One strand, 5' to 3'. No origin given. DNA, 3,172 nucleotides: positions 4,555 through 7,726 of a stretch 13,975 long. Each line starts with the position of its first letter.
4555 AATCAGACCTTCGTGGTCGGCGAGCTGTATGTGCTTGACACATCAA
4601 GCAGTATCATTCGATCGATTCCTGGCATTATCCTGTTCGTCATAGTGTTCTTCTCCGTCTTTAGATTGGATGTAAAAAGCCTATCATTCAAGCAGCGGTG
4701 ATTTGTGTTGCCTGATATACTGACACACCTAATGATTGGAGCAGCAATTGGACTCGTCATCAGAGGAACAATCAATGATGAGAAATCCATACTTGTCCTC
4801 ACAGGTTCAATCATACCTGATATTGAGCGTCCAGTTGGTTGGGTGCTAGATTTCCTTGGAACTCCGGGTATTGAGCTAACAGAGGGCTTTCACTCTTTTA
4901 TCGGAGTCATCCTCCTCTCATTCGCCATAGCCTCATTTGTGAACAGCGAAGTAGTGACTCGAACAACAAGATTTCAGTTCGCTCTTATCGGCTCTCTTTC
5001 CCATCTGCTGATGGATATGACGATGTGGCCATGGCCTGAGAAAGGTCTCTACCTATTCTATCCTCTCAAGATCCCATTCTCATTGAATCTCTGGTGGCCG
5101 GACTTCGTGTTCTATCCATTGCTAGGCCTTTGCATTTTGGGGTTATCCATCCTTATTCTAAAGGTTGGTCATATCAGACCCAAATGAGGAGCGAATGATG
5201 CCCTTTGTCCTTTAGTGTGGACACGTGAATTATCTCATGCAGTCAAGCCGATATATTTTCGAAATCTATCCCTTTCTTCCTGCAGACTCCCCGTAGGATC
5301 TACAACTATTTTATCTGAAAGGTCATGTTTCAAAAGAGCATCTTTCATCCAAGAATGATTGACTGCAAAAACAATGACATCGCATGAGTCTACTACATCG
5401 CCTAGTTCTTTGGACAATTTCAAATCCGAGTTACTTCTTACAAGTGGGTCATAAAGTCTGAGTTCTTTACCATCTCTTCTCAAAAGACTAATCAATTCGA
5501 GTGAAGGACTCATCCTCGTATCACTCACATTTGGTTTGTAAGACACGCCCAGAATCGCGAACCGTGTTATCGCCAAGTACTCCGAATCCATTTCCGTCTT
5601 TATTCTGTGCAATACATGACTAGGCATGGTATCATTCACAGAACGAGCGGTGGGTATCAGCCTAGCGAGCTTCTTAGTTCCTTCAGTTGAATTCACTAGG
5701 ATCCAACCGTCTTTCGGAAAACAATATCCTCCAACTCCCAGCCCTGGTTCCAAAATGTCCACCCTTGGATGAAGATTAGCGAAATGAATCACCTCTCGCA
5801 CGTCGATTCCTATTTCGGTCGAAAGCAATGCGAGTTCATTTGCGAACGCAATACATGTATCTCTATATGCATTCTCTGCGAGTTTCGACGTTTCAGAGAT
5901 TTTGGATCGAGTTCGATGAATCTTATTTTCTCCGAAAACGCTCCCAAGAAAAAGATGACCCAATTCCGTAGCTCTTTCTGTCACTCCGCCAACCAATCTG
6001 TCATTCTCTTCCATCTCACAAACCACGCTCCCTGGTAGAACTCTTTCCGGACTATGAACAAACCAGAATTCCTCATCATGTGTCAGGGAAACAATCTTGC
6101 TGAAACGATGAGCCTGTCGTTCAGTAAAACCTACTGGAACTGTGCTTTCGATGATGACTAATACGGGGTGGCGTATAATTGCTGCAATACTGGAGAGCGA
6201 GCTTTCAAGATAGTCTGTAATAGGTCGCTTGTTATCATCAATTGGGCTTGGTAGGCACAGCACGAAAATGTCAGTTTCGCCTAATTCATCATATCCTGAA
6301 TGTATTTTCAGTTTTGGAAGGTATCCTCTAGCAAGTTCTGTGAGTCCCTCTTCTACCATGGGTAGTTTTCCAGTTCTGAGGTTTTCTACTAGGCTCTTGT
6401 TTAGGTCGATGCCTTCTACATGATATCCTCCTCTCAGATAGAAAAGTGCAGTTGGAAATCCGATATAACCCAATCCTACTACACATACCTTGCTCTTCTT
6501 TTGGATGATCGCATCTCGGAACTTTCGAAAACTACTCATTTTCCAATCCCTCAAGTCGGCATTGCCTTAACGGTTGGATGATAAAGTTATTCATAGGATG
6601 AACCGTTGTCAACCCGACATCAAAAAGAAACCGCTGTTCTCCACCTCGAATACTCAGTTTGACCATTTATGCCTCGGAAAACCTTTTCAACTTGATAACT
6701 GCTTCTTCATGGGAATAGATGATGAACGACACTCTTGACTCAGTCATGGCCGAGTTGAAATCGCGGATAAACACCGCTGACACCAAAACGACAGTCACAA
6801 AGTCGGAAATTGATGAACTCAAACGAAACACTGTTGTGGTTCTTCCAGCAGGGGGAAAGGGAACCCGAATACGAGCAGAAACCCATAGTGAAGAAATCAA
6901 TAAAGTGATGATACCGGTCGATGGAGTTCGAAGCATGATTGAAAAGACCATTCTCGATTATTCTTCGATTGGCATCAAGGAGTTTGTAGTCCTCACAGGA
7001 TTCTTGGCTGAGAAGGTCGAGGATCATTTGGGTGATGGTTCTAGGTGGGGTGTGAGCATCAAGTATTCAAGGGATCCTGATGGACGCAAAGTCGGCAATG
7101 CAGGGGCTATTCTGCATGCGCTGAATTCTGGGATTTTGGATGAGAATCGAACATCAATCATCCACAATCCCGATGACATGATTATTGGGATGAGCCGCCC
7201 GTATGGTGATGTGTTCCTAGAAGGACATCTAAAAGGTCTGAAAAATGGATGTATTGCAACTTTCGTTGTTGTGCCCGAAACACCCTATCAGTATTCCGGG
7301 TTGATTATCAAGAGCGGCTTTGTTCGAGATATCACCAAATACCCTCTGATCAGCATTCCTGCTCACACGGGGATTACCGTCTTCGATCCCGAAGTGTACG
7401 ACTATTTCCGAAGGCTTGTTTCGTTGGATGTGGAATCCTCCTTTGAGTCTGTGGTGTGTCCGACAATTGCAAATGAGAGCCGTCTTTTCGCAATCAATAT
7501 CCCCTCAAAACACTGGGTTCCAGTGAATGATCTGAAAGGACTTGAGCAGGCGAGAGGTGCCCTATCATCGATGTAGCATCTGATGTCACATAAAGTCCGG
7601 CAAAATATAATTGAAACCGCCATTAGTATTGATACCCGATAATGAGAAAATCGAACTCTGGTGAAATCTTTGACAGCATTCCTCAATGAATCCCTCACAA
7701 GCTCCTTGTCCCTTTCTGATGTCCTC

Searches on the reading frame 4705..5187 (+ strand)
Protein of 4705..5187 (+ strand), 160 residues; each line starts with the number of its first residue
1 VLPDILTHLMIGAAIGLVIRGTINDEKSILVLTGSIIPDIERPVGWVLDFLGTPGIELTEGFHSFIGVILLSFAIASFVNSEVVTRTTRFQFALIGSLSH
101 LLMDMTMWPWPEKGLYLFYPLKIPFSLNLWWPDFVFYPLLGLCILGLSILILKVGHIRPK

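Call 3: search_protein_families(library=pfam, proteins=[window:4705-5187:+], max_evalue=0.01)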
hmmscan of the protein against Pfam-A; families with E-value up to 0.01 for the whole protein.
window:4705-5187:+ (160 aa): 1 family
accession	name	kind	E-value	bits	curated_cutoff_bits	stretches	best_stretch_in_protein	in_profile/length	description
PF04307.19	YdjM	-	1.5e-11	44.5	29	1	4-141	2-144/176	YdjM inner membrane protein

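Call 4: search_protein_families(library=ncbifam, proteins=[window:4705-5187:+], max_evalue=0.01)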
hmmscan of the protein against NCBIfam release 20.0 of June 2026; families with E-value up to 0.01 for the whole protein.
window:4705-5187:+ (160 aa): 1 family
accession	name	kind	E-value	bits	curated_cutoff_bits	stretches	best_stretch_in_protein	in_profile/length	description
NF008651.0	PRK11648.1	equivalog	5.7e-05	22.9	216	1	32-130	39-139/196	metal-dependent hydrolase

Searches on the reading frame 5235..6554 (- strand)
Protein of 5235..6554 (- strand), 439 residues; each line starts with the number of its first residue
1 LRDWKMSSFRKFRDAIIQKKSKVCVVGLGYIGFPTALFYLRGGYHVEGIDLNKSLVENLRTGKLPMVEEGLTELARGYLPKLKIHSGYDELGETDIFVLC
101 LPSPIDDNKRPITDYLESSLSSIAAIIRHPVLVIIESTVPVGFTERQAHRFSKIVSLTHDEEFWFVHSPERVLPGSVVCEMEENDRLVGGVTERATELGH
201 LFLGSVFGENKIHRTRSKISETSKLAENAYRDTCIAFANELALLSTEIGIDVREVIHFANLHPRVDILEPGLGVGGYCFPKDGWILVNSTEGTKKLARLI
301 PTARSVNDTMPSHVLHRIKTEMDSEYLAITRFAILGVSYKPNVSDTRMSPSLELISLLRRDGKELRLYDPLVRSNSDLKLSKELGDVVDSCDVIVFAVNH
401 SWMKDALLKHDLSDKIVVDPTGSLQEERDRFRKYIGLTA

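Call 3: search_protein_families(library=pfam, proteins=[window:5235-6554:-], max_evalue=0.01)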
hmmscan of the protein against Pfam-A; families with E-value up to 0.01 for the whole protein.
window:5235-6554:- (439 aa): 4 families
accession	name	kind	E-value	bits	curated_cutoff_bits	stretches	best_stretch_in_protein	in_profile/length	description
PF03721.20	UDPG_MGDP_dh_N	-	2.5e-37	128.7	27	1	22-197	2-181/187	UDP-glucose/GDP-mannose dehydrogenase family, NAD binding domain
PF00984.24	UDPG_MGDP_dh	-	1.2e-24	86.7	25.4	1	220-308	3-93/94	UDP-glucose/GDP-mannose dehydrogenase family, central domain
PF03720.21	UDPG_MGDP_dh_C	-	2e-17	63.9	30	1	333-422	1-99/103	UDP-glucose/GDP-mannose dehydrogenase family, UDP binding domain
PF03807.23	F420_oxidored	-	0.0093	17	21.6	0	384-421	53-92/94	NADP oxidoreductase coenzyme F420-dependent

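Call 4: search_protein_families(library=ncbifam, proteins=[window:5235-6554:-], max_evalue=0.01)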
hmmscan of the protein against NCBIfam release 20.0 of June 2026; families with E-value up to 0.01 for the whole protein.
window:5235-6554:- (439 aa): 9 families
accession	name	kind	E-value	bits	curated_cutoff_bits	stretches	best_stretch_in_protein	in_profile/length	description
TIGR03026.1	NDP-sugDHase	subfamily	4.9e-99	331.9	189.8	1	22-419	2-410/413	nucleotide sugar dehydrogenase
NF040825.1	UDPMaNacDH_Arch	equivalog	1.5e-89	300.8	750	1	22-419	2-396/418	UDP-N-acetyl-D-mannosamine dehydrogenase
NF008286.0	PRK11064.1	equivalog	2.7e-81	273.3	459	1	21-422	4-417/420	UDP-N-acetyl-D-mannosamine dehydrogenase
NF041297.1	UDPGDh_AglM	equivalog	1.5e-47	162.5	670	1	22-390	2-382/429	UDP-glucose 6-dehydrogenase AglM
NF047673.2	TeichurnBiosyTuaD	equivalog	2e-39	136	700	1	22-384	3-365/439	UDP-glucose 6-dehydrogenase TuaD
NF011729.0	PRK15182.1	equivalog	1.4e-34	119.6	592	1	21-404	7-392/425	Vi polysaccharide biosynthesis UDP-N-acetylglucosamine C-6 dehydrogenase TviB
NF011631.0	PRK15057.1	equivalog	1.2e-18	67.4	757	1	22-397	2-366/388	UDP-glucose 6-dehydrogenase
NF043037.1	ThreonDh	equivalog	0.00023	20.7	350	1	20-61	2-43/297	L-threonate dehydrogenase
TIGR03911.1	pyrrolys_PylD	equivalog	0.0023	17.1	150.05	1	19-60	144-185/266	3-methylornithyl-N6-L-lysine dehydrogenase PylD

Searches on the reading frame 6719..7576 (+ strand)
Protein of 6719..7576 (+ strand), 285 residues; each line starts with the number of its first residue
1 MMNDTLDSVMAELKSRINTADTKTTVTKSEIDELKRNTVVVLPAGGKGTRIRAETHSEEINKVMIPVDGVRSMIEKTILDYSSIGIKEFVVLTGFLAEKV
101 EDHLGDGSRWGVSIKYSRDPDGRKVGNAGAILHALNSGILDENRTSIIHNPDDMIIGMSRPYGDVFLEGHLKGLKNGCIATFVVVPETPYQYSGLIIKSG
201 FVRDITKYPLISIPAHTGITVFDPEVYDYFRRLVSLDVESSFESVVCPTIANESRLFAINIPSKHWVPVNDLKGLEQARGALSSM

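Call 3: search_protein_families(library=pfam, proteins=[window:6719-7576:+], max_evalue=0.01)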
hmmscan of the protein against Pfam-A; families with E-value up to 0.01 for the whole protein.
window:6719-7576:+ (285 aa): 1 family
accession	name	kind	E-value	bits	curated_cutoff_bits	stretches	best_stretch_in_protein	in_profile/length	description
PF00483.29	NTP_transferase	-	6.2e-16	59.2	21.2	1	42-273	4-233/245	Nucleotidyl transferase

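Call 4: search_protein_families(library=ncbifam, proteins=[window:6719-7576:+], max_evalue=0.01)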
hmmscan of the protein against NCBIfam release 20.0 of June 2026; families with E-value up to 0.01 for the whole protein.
window:6719-7576:+ (285 aa): 21 families
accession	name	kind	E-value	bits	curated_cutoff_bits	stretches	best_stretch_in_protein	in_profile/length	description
NF045761.1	NAMPUrTaseMurU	equivalog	3e-15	56.7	250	1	44-227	7-178/226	N-acetylmuramate alpha-1-phosphate uridylyltransferase MurU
TIGR03992.1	Arch_glmU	subfamily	1.1e-14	54.2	292.1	1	39-233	3-179/393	bifunctional sugar-1-phosphate nucleotidylyltransferase/acetyltransferase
NF052502.1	man1P_GTase_Rv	exception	4.6e-11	42.2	440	1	41-136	4-94/352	mannose-1-phosphate guanylyltransferase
NF041313.1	UDPGP_AglF_Halo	equivalog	8.4e-10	38.5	400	1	41-134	4-91/234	UTP--glucose-1-phosphate uridylyltransferase AglF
TIGR01208.1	rmlA_long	equivalog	3.8e-09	35.9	320.25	1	41-142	3-99/353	glucose-1-phosphate thymidylyltransferase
TIGR02623.1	G1P_cyt_trans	equivalog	1.6e-07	31.1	300.25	1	40-103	3-63/255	glucose-1-phosphate cytidylyltransferase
TIGR01207.1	rmlA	equivalog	2.7e-06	26.7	360.65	1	42-129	4-89/286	glucose-1-phosphate thymidylyltransferase RfbA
NF003670.0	PRK05293.1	equivalog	8.6e-06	24.9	470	1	35-113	2-78/382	glucose-1-phosphate adenylyltransferase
NF010934.1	PRK14354.1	equivalog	3e-05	22.7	450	1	40-111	3-67/447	bifunctional UDP-N-acetylglucosamine diphosphorylase/glucosamine-1-phosphate N-acetyltransferase GlmU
NF010938.0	PRK14358.1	equivalog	6.8e-05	21.6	500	1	35-106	5-70/481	bifunctional N-acetylglucosamine-1-phosphate uridyltransferase/glucosamine-1-phosphate acetyltransferase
TIGR01173.1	glmU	equivalog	0.00013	20.9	366.85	1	39-149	3-98/452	bifunctional UDP-N-acetylglucosamine diphosphorylase/glucosamine-1-phosphate N-acetyltransferase GlmU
NF053639.1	Mfer334_fam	equivalog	0.00015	21.6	260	1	41-119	3-83/209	pseudomurein biosynthesis protein PmurB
NF012024.0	PRK15480.1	equivalog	0.00021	20.5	588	1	41-123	7-87/292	glucose-1-phosphate thymidylyltransferase RfbA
NF010935.0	PRK14355.1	equivalog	0.00033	19.4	718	1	40-115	6-75/459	bifunctional UDP-N-acetylglucosamine diphosphorylase/glucosamine-1-phosphate N-acetyltransferase GlmU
TIGR02091.1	glgC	equivalog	0.0004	19.5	424.9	1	39-110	2-69/364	glucose-1-phosphate adenylyltransferase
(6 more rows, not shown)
